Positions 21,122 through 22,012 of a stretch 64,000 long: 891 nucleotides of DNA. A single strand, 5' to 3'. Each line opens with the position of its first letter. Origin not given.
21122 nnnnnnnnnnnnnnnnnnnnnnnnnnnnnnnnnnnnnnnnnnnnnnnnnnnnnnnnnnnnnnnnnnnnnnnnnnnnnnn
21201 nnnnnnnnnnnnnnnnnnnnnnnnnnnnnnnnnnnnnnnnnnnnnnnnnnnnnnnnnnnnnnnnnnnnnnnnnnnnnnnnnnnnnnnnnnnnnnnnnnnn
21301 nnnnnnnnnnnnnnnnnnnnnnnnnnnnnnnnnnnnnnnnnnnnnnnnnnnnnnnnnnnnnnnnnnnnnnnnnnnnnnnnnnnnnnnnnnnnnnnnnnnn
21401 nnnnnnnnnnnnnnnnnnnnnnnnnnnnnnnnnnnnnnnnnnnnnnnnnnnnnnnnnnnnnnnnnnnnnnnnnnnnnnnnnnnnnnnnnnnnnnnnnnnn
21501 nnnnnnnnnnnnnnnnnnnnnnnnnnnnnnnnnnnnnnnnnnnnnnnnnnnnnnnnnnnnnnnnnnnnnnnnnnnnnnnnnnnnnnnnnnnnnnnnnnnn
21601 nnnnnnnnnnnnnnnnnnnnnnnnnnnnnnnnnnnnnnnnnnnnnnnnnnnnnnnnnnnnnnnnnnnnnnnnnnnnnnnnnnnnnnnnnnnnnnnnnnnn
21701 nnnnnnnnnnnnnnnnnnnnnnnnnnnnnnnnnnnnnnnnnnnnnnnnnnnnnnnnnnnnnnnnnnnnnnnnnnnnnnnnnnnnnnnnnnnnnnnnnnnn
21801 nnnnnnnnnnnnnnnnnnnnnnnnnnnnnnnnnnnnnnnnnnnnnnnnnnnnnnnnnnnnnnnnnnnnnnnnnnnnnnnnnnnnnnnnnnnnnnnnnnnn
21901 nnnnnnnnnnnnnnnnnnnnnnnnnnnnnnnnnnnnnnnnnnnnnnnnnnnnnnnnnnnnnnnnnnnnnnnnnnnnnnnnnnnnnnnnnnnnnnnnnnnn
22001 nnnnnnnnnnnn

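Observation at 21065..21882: An antisense tRNA-Gln(CTG) and a two-gene NTase-like module split nuoE from nuoF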

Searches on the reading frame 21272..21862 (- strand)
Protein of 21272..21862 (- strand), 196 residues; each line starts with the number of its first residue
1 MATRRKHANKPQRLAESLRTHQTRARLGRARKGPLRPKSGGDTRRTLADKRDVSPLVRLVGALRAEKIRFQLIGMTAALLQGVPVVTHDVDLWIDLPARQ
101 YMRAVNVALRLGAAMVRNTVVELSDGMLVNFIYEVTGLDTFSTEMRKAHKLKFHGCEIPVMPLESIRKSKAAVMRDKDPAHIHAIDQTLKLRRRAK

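Call 6: search_protein_families(library=pfam, proteins=[window:21272-21862:-], max_evalue=0.01)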
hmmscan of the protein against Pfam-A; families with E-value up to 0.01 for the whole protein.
window:21272-21862:- (196 aa): 1 family
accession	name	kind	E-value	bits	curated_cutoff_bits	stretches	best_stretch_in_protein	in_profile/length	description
PF09970.15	DUF2204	-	0.0039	17.3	20.3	0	56-189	5-148/181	Nucleotidyl transferase of unknown function (DUF2204)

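Call 7: find_homologous_proteins(query=window:21272-21862:-)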
Query window:21272-21862:- (196 aa): 358 proteins with E <= 0.001 among 1096 candidates; the best 120 are listed.
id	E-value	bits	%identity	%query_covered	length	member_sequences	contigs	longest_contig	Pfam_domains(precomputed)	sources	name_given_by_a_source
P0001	3.2e-97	341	81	100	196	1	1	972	-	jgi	jgi:hypothetical protein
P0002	4.2e-95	335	79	100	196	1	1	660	-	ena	-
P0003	1.8e-93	329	78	100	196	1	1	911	-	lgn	-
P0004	4.3e-93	328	77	100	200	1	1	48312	-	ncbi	ncbi:MAG: hypothetical protein AB1705_00730 [Verrucomicrobiota bacterium]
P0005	1.3e-91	323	77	100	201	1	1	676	-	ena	-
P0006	6.9e-91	321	76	100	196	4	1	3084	-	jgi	-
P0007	3.3e-90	319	77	100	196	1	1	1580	-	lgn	-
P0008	7.6e-89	314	75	100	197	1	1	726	-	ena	-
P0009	9.0e-89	314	74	100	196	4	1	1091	-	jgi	jgi:hypothetical protein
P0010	1.6e-88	313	76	97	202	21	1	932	-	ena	-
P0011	4.2e-87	308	75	100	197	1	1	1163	-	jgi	-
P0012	5.1e-87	308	75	100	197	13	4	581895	-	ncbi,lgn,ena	ncbi:MAG: hypothetical protein V9H26_19405 [Verrucomicrobiota bacterium]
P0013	1.6e-86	307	76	96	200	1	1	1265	-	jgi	jgi:hypothetical protein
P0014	3.5e-86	306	74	100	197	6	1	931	-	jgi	jgi:hypothetical protein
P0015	5.4e-86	305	73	99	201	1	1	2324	-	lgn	-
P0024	9.6e-83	294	71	100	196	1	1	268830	-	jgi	jgi:hypothetical protein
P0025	1.0e-82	294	71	99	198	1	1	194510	-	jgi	jgi:hypothetical protein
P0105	2.4e-62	228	57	98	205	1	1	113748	-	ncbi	-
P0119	4.7e-61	224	56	98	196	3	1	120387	-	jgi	jgi:hypothetical protein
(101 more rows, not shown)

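Call 8: search_protein_families(library=ncbifam, proteins=[window:21272-21862:-], max_evalue=0.1)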
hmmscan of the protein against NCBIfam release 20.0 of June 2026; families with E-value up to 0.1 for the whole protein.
window:21272-21862:- (196 aa): 0 families

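Call 9: search_protein_families(library=padloc, proteins=[window:21272-21862:-], max_evalue=0.1)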
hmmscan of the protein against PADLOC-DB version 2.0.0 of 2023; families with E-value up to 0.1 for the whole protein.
window:21272-21862:- (196 aa): 0 families

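Call 10: find_encoding_contigs(protein=P0012, flank=6000, max_places=4)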
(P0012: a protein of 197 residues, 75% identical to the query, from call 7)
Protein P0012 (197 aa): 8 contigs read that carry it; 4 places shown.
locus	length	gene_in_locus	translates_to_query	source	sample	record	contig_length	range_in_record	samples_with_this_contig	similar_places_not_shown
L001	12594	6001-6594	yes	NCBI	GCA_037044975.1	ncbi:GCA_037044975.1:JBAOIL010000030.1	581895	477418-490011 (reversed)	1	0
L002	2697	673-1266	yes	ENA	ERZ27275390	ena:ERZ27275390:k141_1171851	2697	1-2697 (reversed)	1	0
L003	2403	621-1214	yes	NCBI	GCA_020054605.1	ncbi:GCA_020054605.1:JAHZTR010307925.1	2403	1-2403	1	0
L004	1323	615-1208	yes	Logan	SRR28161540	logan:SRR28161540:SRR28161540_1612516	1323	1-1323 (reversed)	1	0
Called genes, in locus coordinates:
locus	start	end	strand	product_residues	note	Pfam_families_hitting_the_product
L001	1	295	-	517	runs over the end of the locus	PF03460:NIR_SIR_ferr, PF01077:NIR_SIR, PF03460:NIR_SIR_ferr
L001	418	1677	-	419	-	PF16980:CitMHS_2, PF03600:CitMHS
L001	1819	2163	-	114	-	-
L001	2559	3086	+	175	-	PF01058:Oxidored_q6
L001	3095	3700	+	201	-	PF00329:Complex1_30kDa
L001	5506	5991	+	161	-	PF01257:2Fe-2S_thioredx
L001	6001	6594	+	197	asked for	-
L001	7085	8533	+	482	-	PF01512:Complex1_51K, PF10589:NADH_4Fe-4S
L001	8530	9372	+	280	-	-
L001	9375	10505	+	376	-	PF02086:MethyltransfD12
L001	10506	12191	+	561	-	PF13510:Fer2_4 (faint), PF10588:NADH-G_4Fe-4S_3, PF22117:Fer4_Nqo3, PF04879:Molybdop_Fe4S4, PF22151:Fer4_NDSU1, PF00384:Molybdopterin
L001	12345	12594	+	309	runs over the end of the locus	PF00146:NADHdh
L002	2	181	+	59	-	?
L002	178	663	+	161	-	PF01257:2Fe-2S_thioredx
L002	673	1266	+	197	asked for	-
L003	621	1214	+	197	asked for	-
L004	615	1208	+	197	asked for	-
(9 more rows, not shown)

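Call 11: find_encoding_contigs(protein=P0004, flank=6000, max_places=3)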
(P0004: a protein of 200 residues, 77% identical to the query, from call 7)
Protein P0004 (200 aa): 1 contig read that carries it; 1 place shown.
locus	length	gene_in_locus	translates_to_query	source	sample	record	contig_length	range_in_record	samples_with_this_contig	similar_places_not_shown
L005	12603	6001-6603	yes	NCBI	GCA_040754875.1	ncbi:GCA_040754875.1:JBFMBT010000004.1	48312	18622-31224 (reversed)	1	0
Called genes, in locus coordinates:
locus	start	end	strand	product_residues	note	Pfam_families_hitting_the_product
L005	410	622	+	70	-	-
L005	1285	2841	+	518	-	PF02985:HEAT (faint), PF13513:HEAT_EZ (faint), PF13646:HEAT_2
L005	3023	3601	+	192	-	PF01058:Oxidored_q6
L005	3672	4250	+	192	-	PF00329:Complex1_30kDa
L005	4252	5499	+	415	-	PF00346:Complex1_49kDa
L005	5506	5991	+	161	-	PF01257:2Fe-2S_thioredx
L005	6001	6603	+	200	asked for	-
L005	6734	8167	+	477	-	PF01512:Complex1_51K, PF22461:SLBB_2 (weak), PF10589:NADH_4Fe-4S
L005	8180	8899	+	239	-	PF05685:Uma2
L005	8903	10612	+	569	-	PF13510:Fer2_4 (faint), PF10588:NADH-G_4Fe-4S_3, PF22117:Fer4_Nqo3, PF04879:Molybdop_Fe4S4, PF22151:Fer4_NDSU1, PF00384:Molybdopterin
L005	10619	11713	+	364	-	PF00146:NADHdh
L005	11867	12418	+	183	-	PF01797:Y1_Tnp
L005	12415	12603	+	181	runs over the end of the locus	PF13183:Fer4_8 (faint), PF13534:Fer4_17 (faint), PF12797:Fer4_2 (faint), PF13237:Fer4_10 (weak), PF12838:Fer4_7, PF13187:Fer4_9 (weak), PF13484:Fer4_16, PF00037:Fer4, +2 more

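Call 12: find_encoding_contigs(protein=P0024, flank=6000, max_places=3)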
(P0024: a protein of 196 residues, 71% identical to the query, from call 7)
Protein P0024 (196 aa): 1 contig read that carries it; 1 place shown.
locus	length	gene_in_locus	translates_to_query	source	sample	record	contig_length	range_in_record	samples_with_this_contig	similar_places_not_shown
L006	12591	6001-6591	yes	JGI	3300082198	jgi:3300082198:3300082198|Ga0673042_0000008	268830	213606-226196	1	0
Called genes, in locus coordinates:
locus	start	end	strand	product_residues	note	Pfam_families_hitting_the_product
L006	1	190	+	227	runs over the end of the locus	PF04542:Sigma70_r2, PF08281:Sigma70_r4_2, PF04545:Sigma70_r4 (faint)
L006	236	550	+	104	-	-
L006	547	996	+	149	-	-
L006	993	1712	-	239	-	PF02223:Thymidylate_kin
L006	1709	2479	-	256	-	PF02223:Thymidylate_kin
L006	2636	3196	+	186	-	PF01058:Oxidored_q6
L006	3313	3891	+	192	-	PF00329:Complex1_30kDa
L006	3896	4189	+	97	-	-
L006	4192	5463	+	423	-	PF00346:Complex1_49kDa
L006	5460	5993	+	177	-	PF01257:2Fe-2S_thioredx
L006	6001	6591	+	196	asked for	-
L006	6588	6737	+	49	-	-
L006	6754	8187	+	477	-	PF01512:Complex1_51K, PF22461:SLBB_2, PF10589:NADH_4Fe-4S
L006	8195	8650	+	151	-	PF13366:PDDEXK_3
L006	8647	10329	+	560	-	PF13510:Fer2_4 (weak), PF10588:NADH-G_4Fe-4S_3, PF22117:Fer4_Nqo3, PF04879:Molybdop_Fe4S4, PF22151:Fer4_NDSU1 (weak), PF00384:Molybdopterin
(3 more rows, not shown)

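Call 14: find_encoding_contigs(protein=P0025, flank=6000, max_places=2)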
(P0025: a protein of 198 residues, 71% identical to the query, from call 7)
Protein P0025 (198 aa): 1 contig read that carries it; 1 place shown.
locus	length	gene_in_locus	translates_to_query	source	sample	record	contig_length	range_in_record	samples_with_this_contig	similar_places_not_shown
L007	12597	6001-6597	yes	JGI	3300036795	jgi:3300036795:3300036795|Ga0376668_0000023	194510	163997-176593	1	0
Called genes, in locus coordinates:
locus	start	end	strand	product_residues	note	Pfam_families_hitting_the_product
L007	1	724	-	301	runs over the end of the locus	PF00005:ABC_tran, PF13304:AAA_21 (weak)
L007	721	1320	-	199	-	PF07963:N_methyl (weak), PF07596:SBP_bac_10 (weak)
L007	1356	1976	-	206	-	-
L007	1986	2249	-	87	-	-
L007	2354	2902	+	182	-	PF01058:Oxidored_q6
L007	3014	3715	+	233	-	PF00329:Complex1_30kDa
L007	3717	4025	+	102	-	PF00542:Ribosomal_L12 (weak)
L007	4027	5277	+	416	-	PF00346:Complex1_49kDa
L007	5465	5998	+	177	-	PF01257:2Fe-2S_thioredx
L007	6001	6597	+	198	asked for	-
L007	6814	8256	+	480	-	PF01512:Complex1_51K, PF22461:SLBB_2 (faint), PF10589:NADH_4Fe-4S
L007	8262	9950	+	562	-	PF13510:Fer2_4 (weak), PF10588:NADH-G_4Fe-4S_3, PF22117:Fer4_Nqo3, PF04879:Molybdop_Fe4S4 (weak), PF22151:Fer4_NDSU1 (faint), PF00384:Molybdopterin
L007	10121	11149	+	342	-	PF00146:NADHdh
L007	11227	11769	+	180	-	PF13183:Fer4_8 (faint), PF13534:Fer4_17 (faint), PF12797:Fer4_2 (faint), PF13237:Fer4_10 (weak), PF12838:Fer4_7, PF13187:Fer4_9, PF13484:Fer4_16 (weak), PF00037:Fer4, +2 more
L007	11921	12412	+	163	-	PF00499:Oxidored_q3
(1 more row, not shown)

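Call 15: find_encoding_contigs(protein=P0119, flank=6000, max_places=2)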
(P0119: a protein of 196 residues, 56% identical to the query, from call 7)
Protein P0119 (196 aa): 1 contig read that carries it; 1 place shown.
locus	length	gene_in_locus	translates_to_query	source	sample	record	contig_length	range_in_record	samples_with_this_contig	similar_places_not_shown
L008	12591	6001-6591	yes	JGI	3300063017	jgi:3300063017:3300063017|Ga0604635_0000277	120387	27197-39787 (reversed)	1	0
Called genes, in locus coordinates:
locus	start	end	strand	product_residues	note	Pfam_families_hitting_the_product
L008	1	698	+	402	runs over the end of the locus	PF02518:HATPase_c, PF00072:Response_reg (weak)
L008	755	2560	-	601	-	PF03979:Sigma70_r1_1, PF00140:Sigma70_r1_2, PF04542:Sigma70_r2, PF04539:Sigma70_r3, PF04545:Sigma70_r4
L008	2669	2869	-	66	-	-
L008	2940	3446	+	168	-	PF01058:Oxidored_q6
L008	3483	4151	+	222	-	PF00329:Complex1_30kDa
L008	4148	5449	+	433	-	PF00346:Complex1_49kDa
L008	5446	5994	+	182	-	PF01257:2Fe-2S_thioredx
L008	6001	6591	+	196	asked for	-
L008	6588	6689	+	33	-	-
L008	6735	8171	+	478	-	PF01512:Complex1_51K, PF22461:SLBB_2 (weak), PF10589:NADH_4Fe-4S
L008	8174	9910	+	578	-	PF13510:Fer2_4 (weak), PF10588:NADH-G_4Fe-4S_3, PF22117:Fer4_Nqo3, PF04879:Molybdop_Fe4S4, PF22151:Fer4_NDSU1 (weak), PF00384:Molybdopterin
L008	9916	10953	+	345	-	PF00146:NADHdh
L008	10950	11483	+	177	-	PF13534:Fer4_17 (faint), PF13183:Fer4_8 (faint), PF12797:Fer4_2 (faint), PF13237:Fer4_10 (weak), PF12838:Fer4_7, PF13187:Fer4_9 (weak), PF13484:Fer4_16 (weak), PF00037:Fer4, +2 more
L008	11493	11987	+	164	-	PF00499:Oxidored_q3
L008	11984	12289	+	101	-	PF00420:Oxidored_q2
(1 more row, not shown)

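Call 16: find_encoding_contigs(protein=P0105, flank=6000, max_places=2)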
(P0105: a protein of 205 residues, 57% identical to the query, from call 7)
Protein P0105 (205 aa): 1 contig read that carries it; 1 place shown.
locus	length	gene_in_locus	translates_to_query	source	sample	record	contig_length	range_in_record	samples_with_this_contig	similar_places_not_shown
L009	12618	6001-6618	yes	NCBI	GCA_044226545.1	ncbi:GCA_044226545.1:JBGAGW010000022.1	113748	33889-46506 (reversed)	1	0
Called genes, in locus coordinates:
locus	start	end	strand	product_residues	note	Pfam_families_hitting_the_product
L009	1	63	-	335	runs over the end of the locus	PF13623:SurA_N_2 (faint), PF13624:SurA_N_3 (weak), PF13145:Rotamase_2, PF13616:Rotamase_3, PF00639:Rotamase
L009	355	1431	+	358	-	PF25852:DUF6242_C (faint), PF02012:BNR (faint), PF15902:Sortilin-Vps10 (faint), PF14870:PSII_BNR (weak)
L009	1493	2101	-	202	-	PF00059:Lectin_C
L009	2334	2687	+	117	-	-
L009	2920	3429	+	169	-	PF01058:Oxidored_q6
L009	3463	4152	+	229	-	PF00329:Complex1_30kDa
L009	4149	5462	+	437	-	PF00346:Complex1_49kDa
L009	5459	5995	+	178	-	PF01257:2Fe-2S_thioredx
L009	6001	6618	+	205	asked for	-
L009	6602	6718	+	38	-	-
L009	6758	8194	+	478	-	PF01512:Complex1_51K, PF22461:SLBB_2, PF10531:SLBB (weak), PF10589:NADH_4Fe-4S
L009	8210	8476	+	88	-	-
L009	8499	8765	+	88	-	PF10387:DUF2442 (weak)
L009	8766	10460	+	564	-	PF13510:Fer2_4 (weak), PF10588:NADH-G_4Fe-4S_3, PF22117:Fer4_Nqo3, PF04879:Molybdop_Fe4S4, PF22151:Fer4_NDSU1 (weak), PF00384:Molybdopterin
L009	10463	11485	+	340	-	PF00146:NADHdh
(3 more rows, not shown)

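Call 23: find_related_loci(query=A1, collection=genome_contigs, flank=4000)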
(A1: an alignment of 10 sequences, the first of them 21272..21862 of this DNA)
Query A1 (196 aa) in genome_contigs; peptide patterns used: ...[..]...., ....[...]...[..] (x = any residue, [..] = any of these).
58 stretches matched a pattern; 41 encode a relative of the query (tblastn E <= 1e-3); 41 distinct loci.
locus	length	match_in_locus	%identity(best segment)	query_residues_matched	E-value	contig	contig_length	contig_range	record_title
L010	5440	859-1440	79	1-196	2e-101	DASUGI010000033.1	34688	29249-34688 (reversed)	MAG TPA_asm: Verrucomicrobiia bacterium isolate SMAG_U1401 k141_1675198, whole genome shotgun sequence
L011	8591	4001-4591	75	1-196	4e-97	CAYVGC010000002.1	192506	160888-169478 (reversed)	MAG TPA_asm: uncultured Bifidobacteriaceae bacterium isolate binchicken_co3_426 genome assembly, contig: NODE_97_length_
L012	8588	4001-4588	77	1-196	2e-96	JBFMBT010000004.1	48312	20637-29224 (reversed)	MAG: Verrucomicrobiota bacterium isolate MAG171 MAG171_4, whole genome shotgun sequence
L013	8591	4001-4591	75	1-196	8e-96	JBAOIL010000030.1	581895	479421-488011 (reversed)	MAG: Verrucomicrobiota bacterium isolate AS_Ams2_Bin42 np2-np3_contig_6960, whole genome shotgun sequence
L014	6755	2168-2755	70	1-196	7e-92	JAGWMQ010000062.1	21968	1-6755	MAG: Verrucomicrobiota bacterium isolate REEB211 contig-150_3658, whole genome shotgun sequence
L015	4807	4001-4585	76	1-195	4e-91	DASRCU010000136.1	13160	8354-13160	MAG TPA_asm: Verrucomicrobiia bacterium isolate SMAG_U9961 k141_90761, whole genome shotgun sequence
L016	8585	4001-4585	72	1-194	5e-91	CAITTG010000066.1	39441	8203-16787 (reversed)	MAG: uncultured Verrucomicrobia subdivision 3 bacterium isolate B4-5_bin-581 genome assembly, contig: bin-581:066/135, w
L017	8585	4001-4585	72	1-195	3e-90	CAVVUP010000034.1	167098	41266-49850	MAG: uncultured Verrucomicrobiae bacterium isolate MFD02979.bin.2.26 genome assembly, contig: contig_88974, whole genome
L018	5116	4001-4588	74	1-196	4e-90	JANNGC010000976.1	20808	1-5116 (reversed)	MAG: Pedosphaera sp. isolate OTE_75_metabat_229 OTE_75_k141_3957415, whole genome shotgun sequence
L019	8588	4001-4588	69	1-196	2e-89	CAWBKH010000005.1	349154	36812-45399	MAG: uncultured Verrucomicrobiae bacterium isolate MFD03044.bin.1.108 genome assembly, contig: contig_32038, whole genom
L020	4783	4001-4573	71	6-196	6e-89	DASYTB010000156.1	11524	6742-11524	MAG TPA_asm: Verrucomicrobiia bacterium isolate SMAG_U4555 k141_1180995, whole genome shotgun sequence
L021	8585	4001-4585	69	1-195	9e-87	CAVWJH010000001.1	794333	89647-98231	MAG: uncultured Verrucomicrobiae bacterium isolate MFD05502.bin.2.46 genome assembly, contig: contig_25608, whole genome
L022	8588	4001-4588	62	1-196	2e-81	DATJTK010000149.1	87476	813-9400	MAG TPA_asm: Candidatus Sulfotelmatobacter sp. isolate SMAG_U15018 k141_3996413, whole genome shotgun sequence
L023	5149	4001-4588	64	1-196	5e-78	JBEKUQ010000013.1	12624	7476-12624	MAG: Verrucomicrobiota bacterium isolate SPRUCE 585 SPRUCE_585_13, whole genome shotgun sequence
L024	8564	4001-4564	60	6-196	3e-70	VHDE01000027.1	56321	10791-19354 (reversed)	MAG: Verrucomicrobia bacterium isolate K_Offshore_80m_m1_157 K_Offshore_80m_m1_157_Ga0194132_10001038, whole genome shot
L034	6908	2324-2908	52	1-195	7e-60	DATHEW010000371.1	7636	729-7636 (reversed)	MAG TPA_asm: Candidatus Acidoferrum sp. isolate SMAG_U12431 k141_742864, whole genome shotgun sequence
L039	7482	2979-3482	52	28-193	2e-51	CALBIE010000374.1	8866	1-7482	MAG TPA_asm: uncultured Verrucomicrobiales bacterium isolate ERR2206756_bin.174_CONCOCT_v1.1_MAG genome assembly, contig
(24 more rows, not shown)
